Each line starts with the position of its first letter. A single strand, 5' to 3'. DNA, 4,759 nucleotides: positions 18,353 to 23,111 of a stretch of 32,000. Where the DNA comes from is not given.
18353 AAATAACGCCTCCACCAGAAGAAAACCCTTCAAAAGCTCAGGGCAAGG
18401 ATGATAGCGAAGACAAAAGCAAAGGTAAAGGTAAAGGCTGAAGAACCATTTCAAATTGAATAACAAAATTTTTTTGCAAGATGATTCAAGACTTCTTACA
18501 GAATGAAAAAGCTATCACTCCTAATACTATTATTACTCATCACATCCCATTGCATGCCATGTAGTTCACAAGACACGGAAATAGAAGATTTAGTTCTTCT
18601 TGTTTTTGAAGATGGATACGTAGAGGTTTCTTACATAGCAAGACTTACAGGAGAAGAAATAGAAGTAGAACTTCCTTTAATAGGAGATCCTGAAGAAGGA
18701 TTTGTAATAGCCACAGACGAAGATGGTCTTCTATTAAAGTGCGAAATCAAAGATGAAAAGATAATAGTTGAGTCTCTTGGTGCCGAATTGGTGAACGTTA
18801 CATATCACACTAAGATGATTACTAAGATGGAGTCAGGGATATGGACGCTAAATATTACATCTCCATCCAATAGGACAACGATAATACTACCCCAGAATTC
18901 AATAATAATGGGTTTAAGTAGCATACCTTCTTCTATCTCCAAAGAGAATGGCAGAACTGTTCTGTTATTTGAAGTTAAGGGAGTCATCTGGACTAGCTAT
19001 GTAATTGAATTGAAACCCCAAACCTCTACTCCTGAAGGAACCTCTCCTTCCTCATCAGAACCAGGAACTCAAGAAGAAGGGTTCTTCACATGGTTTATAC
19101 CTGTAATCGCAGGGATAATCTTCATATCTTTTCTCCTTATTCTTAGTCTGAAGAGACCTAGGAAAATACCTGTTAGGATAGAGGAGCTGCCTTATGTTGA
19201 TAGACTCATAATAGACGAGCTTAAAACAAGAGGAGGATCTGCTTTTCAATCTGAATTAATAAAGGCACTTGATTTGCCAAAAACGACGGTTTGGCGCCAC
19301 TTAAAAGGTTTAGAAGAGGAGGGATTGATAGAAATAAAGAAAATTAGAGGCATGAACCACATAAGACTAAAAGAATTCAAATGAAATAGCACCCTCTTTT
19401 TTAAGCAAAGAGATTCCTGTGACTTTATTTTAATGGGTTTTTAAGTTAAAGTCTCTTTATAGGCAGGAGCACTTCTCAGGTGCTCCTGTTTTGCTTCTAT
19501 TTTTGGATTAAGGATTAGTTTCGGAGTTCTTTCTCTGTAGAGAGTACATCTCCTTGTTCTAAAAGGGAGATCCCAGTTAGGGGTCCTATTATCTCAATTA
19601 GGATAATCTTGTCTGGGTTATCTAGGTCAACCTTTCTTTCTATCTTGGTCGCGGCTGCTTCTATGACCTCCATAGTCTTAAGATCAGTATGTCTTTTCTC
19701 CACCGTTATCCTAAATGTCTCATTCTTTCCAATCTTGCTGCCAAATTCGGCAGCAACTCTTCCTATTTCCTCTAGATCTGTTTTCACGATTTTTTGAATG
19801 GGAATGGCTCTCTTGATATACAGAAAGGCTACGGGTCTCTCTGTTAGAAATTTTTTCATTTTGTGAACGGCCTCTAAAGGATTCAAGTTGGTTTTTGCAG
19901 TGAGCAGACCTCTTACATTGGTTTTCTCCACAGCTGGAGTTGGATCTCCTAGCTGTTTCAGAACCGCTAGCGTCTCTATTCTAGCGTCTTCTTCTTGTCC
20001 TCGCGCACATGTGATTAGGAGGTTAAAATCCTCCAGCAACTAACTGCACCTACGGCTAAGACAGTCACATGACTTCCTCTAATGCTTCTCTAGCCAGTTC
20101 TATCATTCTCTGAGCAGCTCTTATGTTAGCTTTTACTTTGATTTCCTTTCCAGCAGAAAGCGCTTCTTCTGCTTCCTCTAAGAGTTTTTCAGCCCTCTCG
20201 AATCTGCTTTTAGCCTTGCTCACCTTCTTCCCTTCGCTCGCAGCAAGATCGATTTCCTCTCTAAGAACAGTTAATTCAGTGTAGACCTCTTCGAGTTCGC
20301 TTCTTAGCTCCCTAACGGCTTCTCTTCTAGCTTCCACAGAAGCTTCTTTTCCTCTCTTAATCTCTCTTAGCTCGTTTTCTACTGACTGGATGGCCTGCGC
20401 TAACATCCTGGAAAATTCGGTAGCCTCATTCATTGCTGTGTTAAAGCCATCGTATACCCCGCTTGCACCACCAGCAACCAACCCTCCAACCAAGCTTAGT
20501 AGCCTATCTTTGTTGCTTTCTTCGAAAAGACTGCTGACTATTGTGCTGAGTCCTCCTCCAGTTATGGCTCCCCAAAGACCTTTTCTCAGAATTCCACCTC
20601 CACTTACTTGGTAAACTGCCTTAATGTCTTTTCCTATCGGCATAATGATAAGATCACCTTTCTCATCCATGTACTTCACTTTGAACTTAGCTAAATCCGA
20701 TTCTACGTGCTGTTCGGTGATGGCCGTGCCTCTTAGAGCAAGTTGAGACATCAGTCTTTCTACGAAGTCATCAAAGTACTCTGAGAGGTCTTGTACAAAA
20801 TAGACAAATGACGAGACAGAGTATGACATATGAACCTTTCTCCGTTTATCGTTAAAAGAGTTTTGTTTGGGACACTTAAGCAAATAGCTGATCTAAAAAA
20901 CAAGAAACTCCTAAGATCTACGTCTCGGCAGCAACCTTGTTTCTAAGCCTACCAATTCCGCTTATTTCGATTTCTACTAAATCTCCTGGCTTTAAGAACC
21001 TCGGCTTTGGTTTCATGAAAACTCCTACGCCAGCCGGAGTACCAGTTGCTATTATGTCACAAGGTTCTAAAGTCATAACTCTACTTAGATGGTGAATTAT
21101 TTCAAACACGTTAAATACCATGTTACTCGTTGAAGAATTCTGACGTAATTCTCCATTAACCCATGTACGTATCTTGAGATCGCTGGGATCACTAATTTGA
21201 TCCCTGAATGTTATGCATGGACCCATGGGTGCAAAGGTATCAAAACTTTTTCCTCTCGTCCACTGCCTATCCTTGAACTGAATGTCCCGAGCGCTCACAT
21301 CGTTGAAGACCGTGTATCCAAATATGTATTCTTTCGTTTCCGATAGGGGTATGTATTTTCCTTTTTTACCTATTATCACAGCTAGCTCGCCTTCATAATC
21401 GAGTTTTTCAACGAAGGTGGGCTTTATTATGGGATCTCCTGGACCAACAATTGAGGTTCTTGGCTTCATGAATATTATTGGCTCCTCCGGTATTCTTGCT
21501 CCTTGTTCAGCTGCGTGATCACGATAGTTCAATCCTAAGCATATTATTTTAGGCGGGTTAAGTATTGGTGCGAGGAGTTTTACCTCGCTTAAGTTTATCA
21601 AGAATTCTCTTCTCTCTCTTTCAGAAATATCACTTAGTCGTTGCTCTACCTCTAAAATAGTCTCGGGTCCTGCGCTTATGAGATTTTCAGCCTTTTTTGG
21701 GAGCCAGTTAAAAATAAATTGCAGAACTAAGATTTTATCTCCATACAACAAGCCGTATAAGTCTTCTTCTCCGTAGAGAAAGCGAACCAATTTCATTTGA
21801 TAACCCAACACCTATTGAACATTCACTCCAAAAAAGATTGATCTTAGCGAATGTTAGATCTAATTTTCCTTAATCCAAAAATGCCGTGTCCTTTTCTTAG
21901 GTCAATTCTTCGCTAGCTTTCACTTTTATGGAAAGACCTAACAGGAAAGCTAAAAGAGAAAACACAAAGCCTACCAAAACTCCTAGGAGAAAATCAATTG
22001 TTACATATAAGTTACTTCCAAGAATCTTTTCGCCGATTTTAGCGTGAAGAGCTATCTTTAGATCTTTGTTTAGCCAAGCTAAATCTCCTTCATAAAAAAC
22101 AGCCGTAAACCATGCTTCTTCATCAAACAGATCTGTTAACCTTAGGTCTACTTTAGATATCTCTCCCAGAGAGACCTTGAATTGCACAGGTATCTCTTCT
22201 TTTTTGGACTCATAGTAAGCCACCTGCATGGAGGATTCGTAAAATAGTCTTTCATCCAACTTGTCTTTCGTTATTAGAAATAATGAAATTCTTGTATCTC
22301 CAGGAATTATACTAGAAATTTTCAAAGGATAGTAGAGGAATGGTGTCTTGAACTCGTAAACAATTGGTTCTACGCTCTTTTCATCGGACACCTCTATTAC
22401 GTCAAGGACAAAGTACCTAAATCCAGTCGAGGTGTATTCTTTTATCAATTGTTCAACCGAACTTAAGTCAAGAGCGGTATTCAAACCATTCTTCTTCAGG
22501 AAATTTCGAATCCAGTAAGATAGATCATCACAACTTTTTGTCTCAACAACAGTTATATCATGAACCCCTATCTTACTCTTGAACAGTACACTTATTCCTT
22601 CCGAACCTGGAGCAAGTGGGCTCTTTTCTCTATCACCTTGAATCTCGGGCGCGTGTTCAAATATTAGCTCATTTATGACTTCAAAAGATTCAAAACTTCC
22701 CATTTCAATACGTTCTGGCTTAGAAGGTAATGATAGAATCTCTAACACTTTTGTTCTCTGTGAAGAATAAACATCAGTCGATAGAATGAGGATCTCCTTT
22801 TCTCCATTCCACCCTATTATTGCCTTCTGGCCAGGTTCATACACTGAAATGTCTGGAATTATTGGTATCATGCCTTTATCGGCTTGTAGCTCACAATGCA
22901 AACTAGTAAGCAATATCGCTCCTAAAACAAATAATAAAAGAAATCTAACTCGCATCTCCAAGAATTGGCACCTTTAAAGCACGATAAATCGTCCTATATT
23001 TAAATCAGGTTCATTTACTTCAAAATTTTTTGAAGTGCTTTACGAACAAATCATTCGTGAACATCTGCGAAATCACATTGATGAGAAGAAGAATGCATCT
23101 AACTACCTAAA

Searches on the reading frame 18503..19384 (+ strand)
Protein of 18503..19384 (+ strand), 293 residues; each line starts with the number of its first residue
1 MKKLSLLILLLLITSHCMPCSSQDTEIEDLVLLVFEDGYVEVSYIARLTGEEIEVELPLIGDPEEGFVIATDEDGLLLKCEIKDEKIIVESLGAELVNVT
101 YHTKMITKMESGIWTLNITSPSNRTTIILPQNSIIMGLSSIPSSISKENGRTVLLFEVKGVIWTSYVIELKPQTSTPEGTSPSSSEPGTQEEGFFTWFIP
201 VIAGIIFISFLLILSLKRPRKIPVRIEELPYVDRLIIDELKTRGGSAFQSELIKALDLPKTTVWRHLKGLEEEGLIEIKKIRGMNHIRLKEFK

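Call 16: search_protein_families(library=pfam, proteins=[window:18503-19384:+], max_evalue=0.0001)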
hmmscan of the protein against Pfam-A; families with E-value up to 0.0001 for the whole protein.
window:18503-19384:+ (293 aa): 5 families
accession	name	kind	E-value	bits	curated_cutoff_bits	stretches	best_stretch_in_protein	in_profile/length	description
PF13412.12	HTH_24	-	2.3e-06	27.5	21.9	1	233-277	5-48/48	Winged helix-turn-helix DNA-binding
PF24034.1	DUF7343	-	3e-06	27.4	27.6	1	236-289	8-61/62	Domain of unknown function (DUF7343)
PF01022.26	HTH_5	-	1.7e-05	25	22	1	242-277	13-46/47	Bacterial regulatory protein, arsR family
PF12802.13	MarR_2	-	2.6e-05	24.7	27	1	235-278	9-52/61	MarR family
PF09339.16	HTH_IclR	-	7.4e-05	22.9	22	0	243-277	15-49/52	IclR helix-turn-helix domain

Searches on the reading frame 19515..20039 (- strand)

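Call 16: search_protein_families(library=pfam, proteins=[window:19515-20039:-], max_evalue=0.0001)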
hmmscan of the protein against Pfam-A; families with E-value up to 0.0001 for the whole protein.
window:19515-20039:- (174 aa): 1 family
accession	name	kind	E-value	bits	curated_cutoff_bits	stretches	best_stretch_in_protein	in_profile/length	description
PF02926.22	THUMP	-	2.7e-08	34.5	20.6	1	87-159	2-83/84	THUMP domain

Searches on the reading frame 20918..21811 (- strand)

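Call 16: search_protein_families(library=pfam, proteins=[window:20918-21811:-], max_evalue=0.0001)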
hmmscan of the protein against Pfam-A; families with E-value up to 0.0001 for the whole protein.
window:20918-21811:- (297 aa): 2 families
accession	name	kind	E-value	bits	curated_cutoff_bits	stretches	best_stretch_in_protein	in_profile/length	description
PF01557.24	FAA_hydrolase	-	4.9e-80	268.6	23.9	1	88-293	1-213/214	Fumarylacetoacetate (FAA) hydrolase C-terminal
PF10370.14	Rv2993c-like_N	-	4.9e-05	24.6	21.3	0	6-30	1-25/50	Rv2993c-like, N-terminal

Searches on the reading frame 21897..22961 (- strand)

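Call 17: search_protein_families(library=pfam, proteins=[window:21897-22961:-], max_evalue=0.0001)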
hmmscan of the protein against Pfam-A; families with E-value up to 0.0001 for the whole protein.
window:21897-22961:- (354 aa): 1 family
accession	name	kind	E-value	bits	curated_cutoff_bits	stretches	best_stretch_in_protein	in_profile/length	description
PF10092.14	DUF2330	-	1.2e-06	28.3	24.7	1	43-239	21-222/279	Uncharacterized protein conserved in bacteria (DUF2330)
